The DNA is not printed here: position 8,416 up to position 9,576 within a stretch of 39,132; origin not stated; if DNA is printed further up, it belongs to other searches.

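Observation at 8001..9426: Prophage-end operon pairing an XRE-HTH/unknown-domain protein with a CYTH (class IV adenylate cyclase-like) enzyme: candidate undescribed nucleotide-based defence or host-rewiring system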

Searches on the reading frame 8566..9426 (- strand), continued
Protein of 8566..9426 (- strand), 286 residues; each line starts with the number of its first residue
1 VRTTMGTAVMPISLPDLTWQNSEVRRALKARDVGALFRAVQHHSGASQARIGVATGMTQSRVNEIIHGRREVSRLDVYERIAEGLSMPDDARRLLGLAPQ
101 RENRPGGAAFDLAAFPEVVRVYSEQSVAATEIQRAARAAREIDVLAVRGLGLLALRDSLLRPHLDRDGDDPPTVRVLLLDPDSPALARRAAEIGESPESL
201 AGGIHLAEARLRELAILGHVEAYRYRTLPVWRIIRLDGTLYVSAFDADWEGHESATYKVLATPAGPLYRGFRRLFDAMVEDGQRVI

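Call 73: search_protein_families(library=pfam, alignment_id=A5, max_evalue=0.00001)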
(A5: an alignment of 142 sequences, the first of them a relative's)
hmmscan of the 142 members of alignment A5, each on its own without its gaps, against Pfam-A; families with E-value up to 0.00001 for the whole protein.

A. member 1, L012:2391-4091:+ (567 aa): 3 families
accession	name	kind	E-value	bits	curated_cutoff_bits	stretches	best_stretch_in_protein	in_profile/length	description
PF01979.26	Amidohydro_1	-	1.9e-44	152.8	25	1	126-447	1-336/345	Amidohydrolase family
PF00449.26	Urease_alpha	-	3.8e-35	121.3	23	1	4-120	3-121/121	Urease alpha-subunit, N-terminal domain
PF07969.17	Amidohydro_3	-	3.2e-06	27.3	29.7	0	398-443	409-454/472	Amidohydrolase family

B. families by the number of members that match (of 142 scanned): 146 families (the first 25 are shown)
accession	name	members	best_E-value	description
PF13649.12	Methyltransf_25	7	4.6e-20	Methyltransferase domain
PF00005.33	ABC_tran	4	1.5e-29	ABC transporter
PF08241.18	Methyltransf_11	4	3.3e-19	Methyltransferase domain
PF13561.12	adh_short_C2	3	3.1e-57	Enoyl-(Acyl carrier protein) reductase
PF18029.7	Glyoxalase_6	3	2.7e-50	Glyoxalase-like domain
PF00106.31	adh_short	3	4.5e-49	short chain dehydrogenase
PF01135.25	PCMT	3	1.6e-31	Protein-L-isoaspartate(D-aspartate) O-methyltransferase (PCMT)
PF01408.29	GFO_IDH_MocA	3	1.3e-30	Oxidoreductase family, NAD-binding Rossmann fold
PF02518.31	HATPase_c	3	6.2e-30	Histidine kinase-, DNA gyrase B-, and HSP90-like ATPase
PF00072.30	Response_reg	3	1.5e-26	Response regulator receiver domain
PF00589.27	Phage_integrase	3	2.2e-24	Phage integrase family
PF22725.1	GFO_IDH_MocA_C3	3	6.9e-24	GFO/IDH/MocA C-terminal domain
PF13489.12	Methyltransf_23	3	5.6e-18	Methyltransferase domain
PF02894.22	GFO_IDH_MocA_C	3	1.2e-17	Oxidoreductase family, C-terminal alpha/beta domain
PF08242.18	Methyltransf_12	3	6.5e-16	Methyltransferase domain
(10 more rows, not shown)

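Call 74: search_protein_families(library=padloc, alignment_id=A5, max_evalue=1e-8)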
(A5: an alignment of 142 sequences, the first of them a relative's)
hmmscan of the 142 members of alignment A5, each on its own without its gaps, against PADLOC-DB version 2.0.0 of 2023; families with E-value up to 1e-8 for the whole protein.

A. member 1, L012:2391-4091:+ (567 aa): 0 families

B. families by the number of members that match (of 142 scanned): 17 families
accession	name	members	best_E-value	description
PDLC04134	mad2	6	3.5e-23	mads_2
PDLC04135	mad3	4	1.4e-30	mads_3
PDLC04140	mad8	2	1e-15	mads_8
PDLC02980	AriA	2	3.1e-12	-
PDLC00415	ThsA1|ThsA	1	1e-73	Macro domain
PDLC00439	ThsA2|ThsA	1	6.7e-62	Macro domain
PDLC01097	C3a214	1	3.6e-34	GlgB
PDLC00414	ThsA1|ThsA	1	5.1e-33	Macro domain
PDLC00410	ThsA1|ThsA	1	1.2e-27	Macro domain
PDLC00075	GajA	1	5.5e-24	AAA ATPase domain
PDLC00413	ThsA1|ThsA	1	8.3e-22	Macro domain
PDLC05003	PDC-S35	1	1.6e-19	-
PDLC05006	PDC-S35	1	3.7e-16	-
PDLC05005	PDC-S35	1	7.6e-15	-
PDLC04899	PDC-S07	1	7.9e-15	-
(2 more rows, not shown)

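Call 95: fold_search(model_id=the predicted structure, library=viral)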
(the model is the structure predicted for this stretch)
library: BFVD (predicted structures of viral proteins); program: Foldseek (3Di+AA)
matches with E <= 10: 1127; with E <= 0.001: 0
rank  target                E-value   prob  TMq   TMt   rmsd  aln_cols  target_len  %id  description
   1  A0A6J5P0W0            3.3e-03  0.82  0.20  0.22  15.5       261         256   15  HTH_XRE domain containing protein [uncultured Caudovirales phage]
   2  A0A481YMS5            7.5e-03  1.00  0.34  0.32   5.3       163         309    9  PLD-like domain protein [Pithovirus LCDPAC01]
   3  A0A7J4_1              7.5e-03  0.77  0.31  0.09  20.9       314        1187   11  PLD phosphodiesterase domain-containing protein [Microcystis phage LMM01]
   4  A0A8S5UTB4            1.1e-02  0.95  0.31  0.40  11.3       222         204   18  Polyphosphate kinase C-terminal domain 1 [Siphoviridae sp. ct4fm14]
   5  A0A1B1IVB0            1.2e-02  1.00  0.19  0.60   5.6        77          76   23  (no name in the UniProt tables at hand)
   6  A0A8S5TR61            1.2e-02  0.95  0.21  0.39  13.3       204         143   15  Helix-turn-helix domain protein [Siphoviridae sp. ctss15]
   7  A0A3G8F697            1.6e-02  0.99  0.20  0.44   8.0        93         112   22  (no name in the UniProt tables at hand)
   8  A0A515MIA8            1.7e-02  0.21  0.15  0.14  20.3       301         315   14  Immunity repressor [Gordonia phage Sidious]
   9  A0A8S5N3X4            1.9e-02  1.00  0.19  0.19   7.1        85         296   22  Repressor protein CI [Siphoviridae sp. ct5Px37]
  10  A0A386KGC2            2.1e-02  0.93  0.16  0.28  14.2       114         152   16  Immunity repressor [Mycobacterium phage Paito]
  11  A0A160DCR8            3.0e-02  0.95  0.18  0.34  12.1       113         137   20  Immunity repressor [Gordonia phage Bowser]
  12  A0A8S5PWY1            3.3e-02  0.99  0.19  0.34   6.7        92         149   18  Helix-turn-helix domain protein [Myoviridae sp. ct4tH12]
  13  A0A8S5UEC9            3.3e-02  0.92  0.18  0.34  15.4       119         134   18  Helix-turn-helix domain protein [Siphoviridae sp. ctdj515]
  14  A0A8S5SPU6            3.5e-02  0.98  0.21  0.45  10.4       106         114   18  Helix-turn-helix domain protein [Phage sp. ctPjm15]
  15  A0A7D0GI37            3.5e-02  0.96  0.19  0.32  16.7       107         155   21  Immunity repressor [Brevibacterium phage AGM12]
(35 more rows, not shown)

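Call 96: search_protein_families(library=pfam, proteins=[L047:3346-4023:-, L016:5665-6534:-], max_evalue=0.01)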
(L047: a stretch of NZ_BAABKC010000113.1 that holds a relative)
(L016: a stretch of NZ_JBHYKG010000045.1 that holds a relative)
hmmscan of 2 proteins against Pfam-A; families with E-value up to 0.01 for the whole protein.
L047:3346-4023:- (226 aa): 0 families

L016:5665-6534:- (290 aa): 0 families
